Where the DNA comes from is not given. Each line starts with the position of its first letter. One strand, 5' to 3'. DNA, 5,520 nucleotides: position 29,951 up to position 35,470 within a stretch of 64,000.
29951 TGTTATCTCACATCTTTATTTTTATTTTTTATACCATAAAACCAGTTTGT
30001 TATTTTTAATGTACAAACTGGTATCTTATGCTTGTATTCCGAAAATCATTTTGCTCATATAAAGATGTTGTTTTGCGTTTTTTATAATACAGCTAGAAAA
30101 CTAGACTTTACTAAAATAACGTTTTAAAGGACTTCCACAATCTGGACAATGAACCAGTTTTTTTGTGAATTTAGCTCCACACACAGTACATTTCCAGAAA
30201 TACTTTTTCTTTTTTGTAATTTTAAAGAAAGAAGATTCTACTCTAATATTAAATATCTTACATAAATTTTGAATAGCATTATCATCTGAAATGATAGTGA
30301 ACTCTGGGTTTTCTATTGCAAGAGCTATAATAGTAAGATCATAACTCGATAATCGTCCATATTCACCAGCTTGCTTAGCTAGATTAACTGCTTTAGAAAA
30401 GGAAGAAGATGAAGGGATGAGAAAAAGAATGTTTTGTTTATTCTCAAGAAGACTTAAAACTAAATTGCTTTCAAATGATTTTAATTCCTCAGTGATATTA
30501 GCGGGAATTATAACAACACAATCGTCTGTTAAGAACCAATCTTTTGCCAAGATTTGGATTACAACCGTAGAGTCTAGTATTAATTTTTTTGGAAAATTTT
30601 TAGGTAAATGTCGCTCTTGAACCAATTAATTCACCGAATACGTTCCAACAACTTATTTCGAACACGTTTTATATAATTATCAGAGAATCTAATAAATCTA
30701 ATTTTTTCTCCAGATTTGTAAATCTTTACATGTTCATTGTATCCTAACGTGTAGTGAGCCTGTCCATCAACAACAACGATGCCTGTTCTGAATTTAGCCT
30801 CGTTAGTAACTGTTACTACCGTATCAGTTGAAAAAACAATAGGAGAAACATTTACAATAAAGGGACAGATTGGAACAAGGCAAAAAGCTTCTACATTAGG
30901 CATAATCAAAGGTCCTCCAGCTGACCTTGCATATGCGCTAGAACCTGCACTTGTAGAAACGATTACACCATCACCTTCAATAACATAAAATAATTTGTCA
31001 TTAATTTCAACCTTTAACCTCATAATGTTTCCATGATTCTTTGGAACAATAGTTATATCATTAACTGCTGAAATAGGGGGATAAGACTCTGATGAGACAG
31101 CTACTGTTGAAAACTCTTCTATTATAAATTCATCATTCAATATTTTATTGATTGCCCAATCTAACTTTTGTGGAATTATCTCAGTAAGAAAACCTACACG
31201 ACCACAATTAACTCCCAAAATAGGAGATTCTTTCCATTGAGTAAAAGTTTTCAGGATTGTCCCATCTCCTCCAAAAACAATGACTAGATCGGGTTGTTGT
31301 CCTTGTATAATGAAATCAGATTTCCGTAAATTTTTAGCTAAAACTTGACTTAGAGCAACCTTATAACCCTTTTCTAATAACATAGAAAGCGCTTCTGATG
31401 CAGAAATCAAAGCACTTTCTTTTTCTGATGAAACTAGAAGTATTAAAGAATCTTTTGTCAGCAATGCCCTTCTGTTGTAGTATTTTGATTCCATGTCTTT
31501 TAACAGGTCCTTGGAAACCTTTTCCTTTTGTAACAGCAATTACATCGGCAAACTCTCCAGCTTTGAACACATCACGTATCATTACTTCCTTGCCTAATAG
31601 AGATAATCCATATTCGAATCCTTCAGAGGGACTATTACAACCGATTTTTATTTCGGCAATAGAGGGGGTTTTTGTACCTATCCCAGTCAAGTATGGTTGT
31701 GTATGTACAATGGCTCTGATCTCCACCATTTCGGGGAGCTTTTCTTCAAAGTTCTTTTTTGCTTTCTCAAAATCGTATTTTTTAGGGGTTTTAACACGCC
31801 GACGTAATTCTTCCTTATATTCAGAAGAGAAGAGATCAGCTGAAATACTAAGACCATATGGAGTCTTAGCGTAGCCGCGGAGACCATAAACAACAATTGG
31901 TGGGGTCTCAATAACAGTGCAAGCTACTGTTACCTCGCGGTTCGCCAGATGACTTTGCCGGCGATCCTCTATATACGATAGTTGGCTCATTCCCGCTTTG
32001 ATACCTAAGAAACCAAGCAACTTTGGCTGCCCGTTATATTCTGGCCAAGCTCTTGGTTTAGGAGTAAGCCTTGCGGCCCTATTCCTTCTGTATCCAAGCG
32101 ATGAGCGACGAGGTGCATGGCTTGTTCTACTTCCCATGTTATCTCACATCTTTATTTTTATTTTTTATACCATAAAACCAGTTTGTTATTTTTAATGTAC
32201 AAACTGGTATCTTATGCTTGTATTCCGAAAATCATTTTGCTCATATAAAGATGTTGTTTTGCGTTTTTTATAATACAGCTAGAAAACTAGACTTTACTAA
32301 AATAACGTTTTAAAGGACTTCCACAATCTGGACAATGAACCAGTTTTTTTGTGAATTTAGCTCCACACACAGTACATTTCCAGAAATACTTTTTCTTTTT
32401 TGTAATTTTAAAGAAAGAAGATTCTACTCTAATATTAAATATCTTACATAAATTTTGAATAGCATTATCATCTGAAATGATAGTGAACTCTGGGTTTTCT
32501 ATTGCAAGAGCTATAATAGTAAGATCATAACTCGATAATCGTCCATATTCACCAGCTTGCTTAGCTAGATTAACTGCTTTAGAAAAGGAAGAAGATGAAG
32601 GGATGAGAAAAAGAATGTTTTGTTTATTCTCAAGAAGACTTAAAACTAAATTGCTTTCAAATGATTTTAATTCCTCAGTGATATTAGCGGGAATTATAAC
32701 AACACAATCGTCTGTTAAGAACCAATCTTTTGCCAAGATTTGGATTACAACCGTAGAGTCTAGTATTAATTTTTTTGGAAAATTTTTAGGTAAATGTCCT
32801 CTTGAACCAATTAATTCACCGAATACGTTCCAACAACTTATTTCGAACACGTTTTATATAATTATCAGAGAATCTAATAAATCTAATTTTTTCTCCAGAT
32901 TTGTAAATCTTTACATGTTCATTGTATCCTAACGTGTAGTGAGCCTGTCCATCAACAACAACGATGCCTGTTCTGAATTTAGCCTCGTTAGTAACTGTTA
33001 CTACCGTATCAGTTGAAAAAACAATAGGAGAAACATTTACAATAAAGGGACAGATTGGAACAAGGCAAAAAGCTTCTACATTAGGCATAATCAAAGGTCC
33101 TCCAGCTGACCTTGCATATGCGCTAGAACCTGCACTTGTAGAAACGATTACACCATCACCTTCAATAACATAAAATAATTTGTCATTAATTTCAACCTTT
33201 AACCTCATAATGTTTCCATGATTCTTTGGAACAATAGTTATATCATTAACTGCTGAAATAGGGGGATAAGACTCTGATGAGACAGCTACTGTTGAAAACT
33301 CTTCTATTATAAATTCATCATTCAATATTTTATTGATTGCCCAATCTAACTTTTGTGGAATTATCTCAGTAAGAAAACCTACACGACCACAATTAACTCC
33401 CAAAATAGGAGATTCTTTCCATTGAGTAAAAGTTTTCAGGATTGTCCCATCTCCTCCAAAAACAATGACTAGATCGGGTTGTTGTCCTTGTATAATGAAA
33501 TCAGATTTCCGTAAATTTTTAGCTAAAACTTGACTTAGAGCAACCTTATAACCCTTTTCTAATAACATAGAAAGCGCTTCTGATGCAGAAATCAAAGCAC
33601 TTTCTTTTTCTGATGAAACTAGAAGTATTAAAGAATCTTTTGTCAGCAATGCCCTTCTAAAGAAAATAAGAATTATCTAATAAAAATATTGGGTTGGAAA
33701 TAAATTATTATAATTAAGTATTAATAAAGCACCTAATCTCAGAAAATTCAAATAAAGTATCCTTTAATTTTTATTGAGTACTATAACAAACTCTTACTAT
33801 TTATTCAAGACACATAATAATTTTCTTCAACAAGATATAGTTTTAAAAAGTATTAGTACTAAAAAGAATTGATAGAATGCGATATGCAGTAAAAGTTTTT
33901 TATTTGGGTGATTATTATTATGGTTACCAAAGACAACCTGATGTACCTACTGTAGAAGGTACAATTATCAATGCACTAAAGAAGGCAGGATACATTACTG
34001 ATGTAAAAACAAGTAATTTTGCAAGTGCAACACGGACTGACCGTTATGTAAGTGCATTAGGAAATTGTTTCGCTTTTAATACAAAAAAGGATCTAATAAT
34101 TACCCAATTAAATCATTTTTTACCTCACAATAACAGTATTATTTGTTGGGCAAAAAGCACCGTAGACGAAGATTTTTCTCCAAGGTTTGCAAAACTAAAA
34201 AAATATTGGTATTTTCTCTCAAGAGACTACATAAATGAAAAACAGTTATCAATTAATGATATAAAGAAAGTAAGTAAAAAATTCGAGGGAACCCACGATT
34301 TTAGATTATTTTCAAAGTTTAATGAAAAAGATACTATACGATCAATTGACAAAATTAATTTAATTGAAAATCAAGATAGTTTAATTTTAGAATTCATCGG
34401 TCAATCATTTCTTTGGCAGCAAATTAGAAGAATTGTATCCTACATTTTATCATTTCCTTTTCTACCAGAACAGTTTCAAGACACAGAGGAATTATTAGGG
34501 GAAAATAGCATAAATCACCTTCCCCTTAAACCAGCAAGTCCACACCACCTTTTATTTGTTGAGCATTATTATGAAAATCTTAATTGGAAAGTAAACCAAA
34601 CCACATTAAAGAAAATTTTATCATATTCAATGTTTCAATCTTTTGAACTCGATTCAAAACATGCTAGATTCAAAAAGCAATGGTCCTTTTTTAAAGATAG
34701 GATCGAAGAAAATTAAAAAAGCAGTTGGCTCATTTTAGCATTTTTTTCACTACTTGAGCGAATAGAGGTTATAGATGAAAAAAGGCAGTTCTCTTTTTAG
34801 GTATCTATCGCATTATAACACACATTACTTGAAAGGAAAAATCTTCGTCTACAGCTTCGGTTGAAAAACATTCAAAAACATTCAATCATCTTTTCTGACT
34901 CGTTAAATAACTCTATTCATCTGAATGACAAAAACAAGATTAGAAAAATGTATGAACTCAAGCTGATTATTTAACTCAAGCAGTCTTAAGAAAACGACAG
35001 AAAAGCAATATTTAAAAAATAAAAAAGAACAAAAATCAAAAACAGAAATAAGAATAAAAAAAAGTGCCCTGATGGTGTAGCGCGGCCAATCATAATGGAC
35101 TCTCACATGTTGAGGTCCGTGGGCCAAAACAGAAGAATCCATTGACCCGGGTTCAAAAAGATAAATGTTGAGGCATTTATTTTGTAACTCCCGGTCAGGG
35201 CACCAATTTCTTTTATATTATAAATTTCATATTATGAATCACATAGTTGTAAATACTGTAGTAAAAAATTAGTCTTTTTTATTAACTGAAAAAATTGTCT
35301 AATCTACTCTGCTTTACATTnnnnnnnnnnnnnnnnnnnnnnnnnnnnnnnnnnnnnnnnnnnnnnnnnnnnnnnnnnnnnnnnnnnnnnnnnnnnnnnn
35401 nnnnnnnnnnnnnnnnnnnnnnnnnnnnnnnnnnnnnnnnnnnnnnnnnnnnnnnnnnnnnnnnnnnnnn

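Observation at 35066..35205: tRNA-Glu(CUC) gene with two ~31-nt insertions: one in the anticodon loop and one in the T-loop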

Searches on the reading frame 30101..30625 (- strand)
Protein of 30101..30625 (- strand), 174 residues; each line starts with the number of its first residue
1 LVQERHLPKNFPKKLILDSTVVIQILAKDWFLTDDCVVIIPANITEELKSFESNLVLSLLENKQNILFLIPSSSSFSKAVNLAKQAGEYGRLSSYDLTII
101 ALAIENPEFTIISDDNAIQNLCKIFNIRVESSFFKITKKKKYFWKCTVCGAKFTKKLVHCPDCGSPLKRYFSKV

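Call 62: search_protein_families(library=pfam, proteins=[window:30101-30625:-], max_evalue=0.00001)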
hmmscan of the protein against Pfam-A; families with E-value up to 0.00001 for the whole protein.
window:30101-30625:- (174 aa): 1 family
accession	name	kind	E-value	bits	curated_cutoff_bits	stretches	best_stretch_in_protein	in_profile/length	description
PF17146.10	PIN_6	-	4.7e-09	37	27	1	15-105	1-86/87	PIN domain of ribonuclease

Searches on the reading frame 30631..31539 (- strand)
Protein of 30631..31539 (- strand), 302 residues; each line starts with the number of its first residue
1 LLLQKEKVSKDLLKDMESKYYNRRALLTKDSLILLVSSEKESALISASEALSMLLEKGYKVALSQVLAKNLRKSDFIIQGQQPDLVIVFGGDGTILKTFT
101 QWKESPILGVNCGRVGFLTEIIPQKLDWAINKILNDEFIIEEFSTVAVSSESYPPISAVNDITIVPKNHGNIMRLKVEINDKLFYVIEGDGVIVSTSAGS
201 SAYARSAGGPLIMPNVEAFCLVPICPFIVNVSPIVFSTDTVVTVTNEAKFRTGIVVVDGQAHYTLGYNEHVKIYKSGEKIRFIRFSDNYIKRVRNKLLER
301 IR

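Call 62: search_protein_families(library=pfam, proteins=[window:30631-31539:-], max_evalue=0.00001)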
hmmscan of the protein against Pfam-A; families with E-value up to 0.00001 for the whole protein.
window:30631-31539:- (302 aa): 2 families
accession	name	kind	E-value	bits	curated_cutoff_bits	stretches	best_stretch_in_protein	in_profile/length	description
PF20143.4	NAD_kinase_C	-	4.5e-28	97.9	23.7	1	160-284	2-125/126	ATP-NAD kinase C-terminal domain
PF01513.26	NAD_kinase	-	1.4e-15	58.2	25.5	1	41-138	10-130/130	ATP-NAD kinase N-terminal domain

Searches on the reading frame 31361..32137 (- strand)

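Call 62: search_protein_families(library=pfam, proteins=[window:31361-32137:-], max_evalue=0.00001)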
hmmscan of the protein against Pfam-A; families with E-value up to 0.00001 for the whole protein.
window:31361-32137:- (258 aa): 1 family
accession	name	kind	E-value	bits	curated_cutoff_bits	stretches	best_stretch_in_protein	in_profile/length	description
PF00297.29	Ribosomal_L3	-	4.5e-42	144.8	22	1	2-224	2-245/369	Ribosomal protein L3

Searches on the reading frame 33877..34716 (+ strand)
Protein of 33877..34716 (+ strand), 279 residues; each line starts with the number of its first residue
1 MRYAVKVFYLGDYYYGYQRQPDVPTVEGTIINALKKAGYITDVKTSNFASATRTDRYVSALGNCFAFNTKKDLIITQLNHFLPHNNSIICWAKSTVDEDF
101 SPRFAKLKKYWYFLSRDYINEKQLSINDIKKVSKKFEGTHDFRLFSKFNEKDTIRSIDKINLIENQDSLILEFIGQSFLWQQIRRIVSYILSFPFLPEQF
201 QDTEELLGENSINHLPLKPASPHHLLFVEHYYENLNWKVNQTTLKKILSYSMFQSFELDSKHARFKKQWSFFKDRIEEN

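Call 13: search_protein_families(library=ncbifam, proteins=[window:33877-34716:+])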
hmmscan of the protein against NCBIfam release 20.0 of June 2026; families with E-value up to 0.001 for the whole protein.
window:33877-34716:+ (279 aa): 2 families
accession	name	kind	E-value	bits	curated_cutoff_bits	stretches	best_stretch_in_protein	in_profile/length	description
TIGR00071.1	hisT_truA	equivalog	1.2e-45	156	142.85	1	4-220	4-222/228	tRNA pseudouridine(38-40) synthase TruA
NF000622.1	PRK00021.3-3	equivalog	6.8e-35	120.9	308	1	4-247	2-242/265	tRNA pseudouridine(38-40) synthase TruA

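Call 36: find_homologous_proteins(query=window:33877-34716:+, max_evalue=1e-30)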
Query window:33877-34716:+ (279 aa): 27 proteins with E <= 1e-30 among 411 candidates.
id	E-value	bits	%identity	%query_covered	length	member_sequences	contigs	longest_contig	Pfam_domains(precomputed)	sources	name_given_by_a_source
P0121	3.8e-183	625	98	100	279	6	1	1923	PF01416.26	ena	-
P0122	7.4e-82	293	55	89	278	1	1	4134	PF01416.26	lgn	-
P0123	2.4e-78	282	48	100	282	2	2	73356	PF01416.26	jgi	-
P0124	3.0e-78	281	51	89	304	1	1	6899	PF01416.26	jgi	jgi:tRNA pseudouridine38-40 synthase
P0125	5.8e-78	280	52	90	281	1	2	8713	PF01416.26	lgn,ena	-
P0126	5.3e-77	277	50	90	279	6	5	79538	PF01416.26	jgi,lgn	-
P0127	6.8e-77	277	49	90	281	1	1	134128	PF01416.26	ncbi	-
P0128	4.4e-76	274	47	88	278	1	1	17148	PF01416.26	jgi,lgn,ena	-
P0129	5.7e-76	274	50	87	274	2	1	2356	PF01416.26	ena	-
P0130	1.6e-75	272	52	91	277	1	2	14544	PF01416.26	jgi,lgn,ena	-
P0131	2.9e-75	271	47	98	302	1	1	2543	PF01416.26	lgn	-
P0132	5.0e-75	271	49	89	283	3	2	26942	PF01416.26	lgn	-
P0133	1.1e-74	270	52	89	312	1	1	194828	PF01416.26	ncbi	-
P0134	2.3e-74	268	47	98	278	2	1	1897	PF01416.26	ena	-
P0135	3.4e-74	268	50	89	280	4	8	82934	PF01416.26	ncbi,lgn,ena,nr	ncbi:MAG: tRNA pseudouridine(38-40) synthase TruA [Candidatus Heimdallarchaeota archaeon]|nr:tRNA ps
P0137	5.1e-73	264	52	89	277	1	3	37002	PF01416.26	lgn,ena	-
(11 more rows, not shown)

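Call 37: find_encoding_contigs(protein=P0121, flank=2000, max_places=3)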
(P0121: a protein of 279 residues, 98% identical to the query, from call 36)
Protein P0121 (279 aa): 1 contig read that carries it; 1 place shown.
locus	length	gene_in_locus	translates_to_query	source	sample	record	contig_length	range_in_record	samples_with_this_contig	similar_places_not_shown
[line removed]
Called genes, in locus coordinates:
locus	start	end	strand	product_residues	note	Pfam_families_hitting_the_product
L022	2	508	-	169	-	?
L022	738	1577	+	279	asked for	PF01416:PseudoU_synth_1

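Call 38: find_encoding_contigs(protein=P0135, flank=2500, max_places=3)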
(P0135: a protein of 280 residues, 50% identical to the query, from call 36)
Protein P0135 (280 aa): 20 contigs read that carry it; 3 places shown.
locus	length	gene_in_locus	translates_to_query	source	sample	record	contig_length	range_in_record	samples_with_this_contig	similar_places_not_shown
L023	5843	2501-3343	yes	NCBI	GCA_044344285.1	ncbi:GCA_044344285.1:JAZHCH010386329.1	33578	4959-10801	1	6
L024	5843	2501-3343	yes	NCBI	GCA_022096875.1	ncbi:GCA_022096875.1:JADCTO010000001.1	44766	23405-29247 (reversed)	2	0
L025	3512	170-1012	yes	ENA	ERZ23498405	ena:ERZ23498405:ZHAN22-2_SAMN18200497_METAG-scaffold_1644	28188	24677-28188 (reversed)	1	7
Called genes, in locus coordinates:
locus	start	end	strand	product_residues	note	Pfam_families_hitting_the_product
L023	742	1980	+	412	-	PF01637:ATPase_2, PF05621:TniB (weak), PF13191:AAA_16, PF05729:NACHT, PF13401:AAA_22, PF22703:Cdc6_lid, PF09079:WHD_Cdc6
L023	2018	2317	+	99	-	PF12840:HTH_20 (weak), PF01022:HTH_5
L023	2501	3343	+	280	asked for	PF01416:PseudoU_synth_1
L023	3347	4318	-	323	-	PF03215:Rad17 (weak), PF05496:RuvB_N (faint), PF13177:DNA_pol3_delta2, PF00004:AAA, PF08542:Rep_fac_C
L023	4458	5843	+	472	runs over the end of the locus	PF00437:T2SSE, PF27713:UCP018868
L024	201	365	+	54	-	-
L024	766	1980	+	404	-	PF01637:ATPase_2, PF05621:TniB (weak), PF13191:AAA_16, PF05729:NACHT, PF13401:AAA_22, PF22703:Cdc6_lid, PF09079:WHD_Cdc6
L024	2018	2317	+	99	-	PF12840:HTH_20 (weak), PF01022:HTH_5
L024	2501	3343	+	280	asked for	PF01416:PseudoU_synth_1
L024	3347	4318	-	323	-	PF03215:Rad17 (weak), PF05496:RuvB_N (faint), PF13177:DNA_pol3_delta2, PF00004:AAA, PF08542:Rep_fac_C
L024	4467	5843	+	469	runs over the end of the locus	PF00437:T2SSE, PF27713:UCP018868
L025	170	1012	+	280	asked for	PF01416:PseudoU_synth_1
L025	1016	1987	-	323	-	PF03215:Rad17 (weak), PF05496:RuvB_N (faint), PF13177:DNA_pol3_delta2, PF00004:AAA, PF08542:Rep_fac_C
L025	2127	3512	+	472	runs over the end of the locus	PF00437:T2SSE, PF27713:UCP018868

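Call 39: find_encoding_contigs(protein=P0133, flank=2500, max_places=2)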
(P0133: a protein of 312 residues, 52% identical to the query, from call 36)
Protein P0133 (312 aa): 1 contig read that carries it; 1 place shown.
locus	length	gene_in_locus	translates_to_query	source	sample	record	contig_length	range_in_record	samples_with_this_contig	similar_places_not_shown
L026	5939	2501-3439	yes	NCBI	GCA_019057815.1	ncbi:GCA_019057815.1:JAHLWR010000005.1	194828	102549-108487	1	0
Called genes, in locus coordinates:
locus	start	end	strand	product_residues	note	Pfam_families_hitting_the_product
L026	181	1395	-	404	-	PF01637:ATPase_2 (weak), PF05621:TniB (faint), PF13191:AAA_16, PF05729:NACHT, PF13401:AAA_22, PF22703:Cdc6_lid, PF09079:WHD_Cdc6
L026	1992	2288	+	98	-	PF12840:HTH_20 (weak), PF01022:HTH_5, PF13412:HTH_24 (faint)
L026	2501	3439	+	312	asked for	PF01416:PseudoU_synth_1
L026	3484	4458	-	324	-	PF03215:Rad17 (weak), PF13177:DNA_pol3_delta2, PF00004:AAA, PF21960:RCF1-5-like_lid (weak), PF08542:Rep_fac_C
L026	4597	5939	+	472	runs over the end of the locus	PF00437:T2SSE, PF27713:UCP018868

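Call 47: find_encoding_contigs(protein=P0122, flank=2000, max_places=2)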
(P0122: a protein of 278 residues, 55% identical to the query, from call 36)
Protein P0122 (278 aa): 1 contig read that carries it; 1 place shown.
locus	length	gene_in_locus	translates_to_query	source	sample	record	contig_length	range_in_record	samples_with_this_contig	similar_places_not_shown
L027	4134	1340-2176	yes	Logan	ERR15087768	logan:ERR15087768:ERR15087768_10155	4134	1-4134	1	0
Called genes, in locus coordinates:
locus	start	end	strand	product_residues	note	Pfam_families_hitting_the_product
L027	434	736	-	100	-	PF01022:HTH_5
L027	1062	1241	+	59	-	-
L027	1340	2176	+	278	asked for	PF01416:PseudoU_synth_1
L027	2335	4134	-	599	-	?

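Call 48: find_encoding_contigs(protein=P0137, flank=2000, max_places=2)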
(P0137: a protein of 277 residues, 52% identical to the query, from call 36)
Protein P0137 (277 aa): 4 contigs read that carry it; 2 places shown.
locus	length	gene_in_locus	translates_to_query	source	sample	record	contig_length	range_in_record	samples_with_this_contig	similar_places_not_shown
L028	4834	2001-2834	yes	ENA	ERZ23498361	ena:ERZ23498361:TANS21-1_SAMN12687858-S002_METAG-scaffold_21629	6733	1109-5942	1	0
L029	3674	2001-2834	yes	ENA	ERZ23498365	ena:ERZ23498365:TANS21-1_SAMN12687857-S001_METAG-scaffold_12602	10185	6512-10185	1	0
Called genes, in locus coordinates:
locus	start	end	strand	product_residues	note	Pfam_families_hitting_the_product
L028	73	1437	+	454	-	PF01637:ATPase_2 (weak), PF05621:TniB (faint), PF13191:AAA_16, PF05729:NACHT, PF13401:AAA_22, PF22703:Cdc6_lid, PF09079:WHD_Cdc6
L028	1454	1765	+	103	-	PF12840:HTH_20 (weak), PF01022:HTH_5, PF13412:HTH_24 (weak)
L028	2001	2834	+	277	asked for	PF01416:PseudoU_synth_1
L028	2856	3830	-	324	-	PF03215:Rad17 (weak), PF05496:RuvB_N (faint), PF00004:AAA, PF13177:DNA_pol3_delta2 (weak), PF08672:ANAPC2 (faint), PF21960:RCF1-5-like_lid (weak), PF25361:AAA_lid_RFC1 (weak), PF08542:Rep_fac_C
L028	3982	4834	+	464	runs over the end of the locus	PF00437:T2SSE, PF27713:UCP018868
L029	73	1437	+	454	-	PF01637:ATPase_2 (weak), PF05621:TniB (faint), PF13191:AAA_16, PF05729:NACHT, PF13401:AAA_22, PF22703:Cdc6_lid, PF09079:WHD_Cdc6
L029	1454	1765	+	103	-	PF12840:HTH_20 (weak), PF01022:HTH_5, PF13412:HTH_24 (weak)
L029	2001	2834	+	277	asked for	PF01416:PseudoU_synth_1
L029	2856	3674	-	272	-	?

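Call 49: find_encoding_contigs(protein=P0126, flank=2000, max_places=2)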
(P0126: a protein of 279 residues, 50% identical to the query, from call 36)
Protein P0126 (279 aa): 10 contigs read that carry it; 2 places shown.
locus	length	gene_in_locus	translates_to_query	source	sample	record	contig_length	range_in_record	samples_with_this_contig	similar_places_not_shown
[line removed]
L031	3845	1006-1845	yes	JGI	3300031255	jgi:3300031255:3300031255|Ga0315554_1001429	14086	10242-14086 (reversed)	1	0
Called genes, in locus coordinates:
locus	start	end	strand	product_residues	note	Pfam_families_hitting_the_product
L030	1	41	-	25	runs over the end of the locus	-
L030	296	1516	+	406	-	PF01637:ATPase_2 (weak), PF05621:TniB (faint), PF13191:AAA_16, PF05729:NACHT (weak), PF13401:AAA_22, PF22703:Cdc6_lid, PF09079:WHD_Cdc6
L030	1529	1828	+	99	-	PF01022:HTH_5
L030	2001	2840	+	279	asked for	PF01416:PseudoU_synth_1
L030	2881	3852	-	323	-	PF03215:Rad17 (weak), PF13173:AAA_14 (faint), PF05496:RuvB_N (faint), PF25199:nSTAND_NTPase5 (faint), PF13401:AAA_22 (faint), PF00004:AAA, PF13177:DNA_pol3_delta2 (weak), PF08542:Rep_fac_C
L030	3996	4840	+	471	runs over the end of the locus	PF00437:T2SSE, PF27713:UCP018868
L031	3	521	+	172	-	?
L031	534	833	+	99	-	PF01022:HTH_5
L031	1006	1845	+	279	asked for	PF01416:PseudoU_synth_1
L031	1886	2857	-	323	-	PF03215:Rad17 (weak), PF13173:AAA_14 (faint), PF05496:RuvB_N (faint), PF25199:nSTAND_NTPase5 (faint), PF13401:AAA_22 (faint), PF00004:AAA, PF13177:DNA_pol3_delta2 (weak), PF08542:Rep_fac_C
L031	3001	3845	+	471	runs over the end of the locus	PF00437:T2SSE, PF27713:UCP018868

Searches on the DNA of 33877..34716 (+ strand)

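Call 66: search_rna_families(source=L027, start=700, end=1400, threshold=evalue, max_evalue=1, show_alignments=2)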
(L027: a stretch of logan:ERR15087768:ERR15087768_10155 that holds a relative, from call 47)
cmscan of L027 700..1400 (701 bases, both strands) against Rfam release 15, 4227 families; matches with E-value up to 1: 0.
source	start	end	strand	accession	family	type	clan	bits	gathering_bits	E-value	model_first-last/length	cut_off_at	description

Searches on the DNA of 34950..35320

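Call 4: search_rna_families(source=window, start=34950, end=35320, threshold=evalue, max_evalue=10, show_alignments=3)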
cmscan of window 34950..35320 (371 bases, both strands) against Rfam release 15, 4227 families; matches with E-value up to 10: 1.
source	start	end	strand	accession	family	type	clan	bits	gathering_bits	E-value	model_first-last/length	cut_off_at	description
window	35154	35239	+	RF01515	Afu_514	Gene; snRNA; snoRNA; CD-box;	-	16.5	39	0.75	1-106/106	no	A. fumigatus snoRNA Afu_514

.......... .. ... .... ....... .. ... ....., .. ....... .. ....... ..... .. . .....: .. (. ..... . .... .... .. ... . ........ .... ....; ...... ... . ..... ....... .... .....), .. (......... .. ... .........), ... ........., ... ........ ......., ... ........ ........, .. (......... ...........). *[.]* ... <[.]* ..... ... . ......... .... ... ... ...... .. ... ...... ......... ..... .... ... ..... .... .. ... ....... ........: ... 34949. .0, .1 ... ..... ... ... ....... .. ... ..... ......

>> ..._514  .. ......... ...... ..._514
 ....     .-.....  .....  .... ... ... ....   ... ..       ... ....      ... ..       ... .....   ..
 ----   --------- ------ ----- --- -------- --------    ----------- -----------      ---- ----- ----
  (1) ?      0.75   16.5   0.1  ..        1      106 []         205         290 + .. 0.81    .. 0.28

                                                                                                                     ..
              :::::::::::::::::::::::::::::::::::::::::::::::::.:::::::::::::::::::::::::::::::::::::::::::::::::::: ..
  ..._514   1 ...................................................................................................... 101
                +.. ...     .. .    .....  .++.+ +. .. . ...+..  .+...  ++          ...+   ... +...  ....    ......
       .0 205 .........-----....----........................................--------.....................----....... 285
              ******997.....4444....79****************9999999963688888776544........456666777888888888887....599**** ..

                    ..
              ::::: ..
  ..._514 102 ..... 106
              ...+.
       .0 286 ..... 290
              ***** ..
